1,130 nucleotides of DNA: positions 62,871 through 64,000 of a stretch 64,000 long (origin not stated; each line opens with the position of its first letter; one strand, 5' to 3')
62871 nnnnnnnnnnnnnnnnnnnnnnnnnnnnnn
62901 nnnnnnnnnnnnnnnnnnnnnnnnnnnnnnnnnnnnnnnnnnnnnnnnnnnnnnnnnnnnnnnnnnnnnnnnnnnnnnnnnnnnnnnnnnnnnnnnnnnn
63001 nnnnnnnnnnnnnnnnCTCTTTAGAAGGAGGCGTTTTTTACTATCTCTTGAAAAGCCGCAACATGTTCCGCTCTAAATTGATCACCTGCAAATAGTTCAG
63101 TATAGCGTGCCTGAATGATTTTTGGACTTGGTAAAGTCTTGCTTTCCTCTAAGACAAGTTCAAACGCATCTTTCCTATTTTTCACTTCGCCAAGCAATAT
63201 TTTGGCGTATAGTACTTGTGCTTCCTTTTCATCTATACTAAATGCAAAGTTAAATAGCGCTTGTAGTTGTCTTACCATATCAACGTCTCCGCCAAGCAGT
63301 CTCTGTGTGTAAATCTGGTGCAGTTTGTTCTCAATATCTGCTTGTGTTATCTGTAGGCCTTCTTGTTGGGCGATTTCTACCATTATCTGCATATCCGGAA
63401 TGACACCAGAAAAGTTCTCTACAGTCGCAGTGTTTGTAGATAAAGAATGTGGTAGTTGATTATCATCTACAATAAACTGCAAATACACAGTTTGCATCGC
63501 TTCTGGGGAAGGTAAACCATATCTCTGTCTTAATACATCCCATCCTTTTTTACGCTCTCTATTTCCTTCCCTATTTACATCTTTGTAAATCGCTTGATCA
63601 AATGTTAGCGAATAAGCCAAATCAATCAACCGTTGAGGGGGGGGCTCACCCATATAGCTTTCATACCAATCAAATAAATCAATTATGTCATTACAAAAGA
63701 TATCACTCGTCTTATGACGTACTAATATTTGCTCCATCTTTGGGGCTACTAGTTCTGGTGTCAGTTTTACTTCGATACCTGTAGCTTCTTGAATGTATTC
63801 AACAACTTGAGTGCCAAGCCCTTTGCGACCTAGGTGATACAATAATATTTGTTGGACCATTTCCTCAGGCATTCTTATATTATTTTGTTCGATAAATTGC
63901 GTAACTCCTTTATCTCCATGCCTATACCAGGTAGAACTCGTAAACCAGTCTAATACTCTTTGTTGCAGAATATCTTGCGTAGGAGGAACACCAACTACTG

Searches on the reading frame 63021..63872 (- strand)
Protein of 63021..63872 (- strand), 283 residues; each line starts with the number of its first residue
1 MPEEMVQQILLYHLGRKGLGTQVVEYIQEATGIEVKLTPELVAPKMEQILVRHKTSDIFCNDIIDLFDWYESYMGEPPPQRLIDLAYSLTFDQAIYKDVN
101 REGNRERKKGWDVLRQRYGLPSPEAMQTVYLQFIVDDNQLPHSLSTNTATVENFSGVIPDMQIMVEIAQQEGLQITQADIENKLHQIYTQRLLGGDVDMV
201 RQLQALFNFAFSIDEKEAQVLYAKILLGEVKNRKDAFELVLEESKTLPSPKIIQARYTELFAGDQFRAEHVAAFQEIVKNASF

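Call 60: search_protein_families(library=pfam, proteins=[window:63021-63872:-], max_evalue=0.001)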
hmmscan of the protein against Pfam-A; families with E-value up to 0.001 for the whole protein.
window:63021-63872:- (283 aa): 0 families

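Call 73: find_encoding_contigs(protein=window:63021-63872:-, flank=10000, max_places=5)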
Protein window:63021-63872:- (283 aa): no gene with exactly this product is on record in the collection.
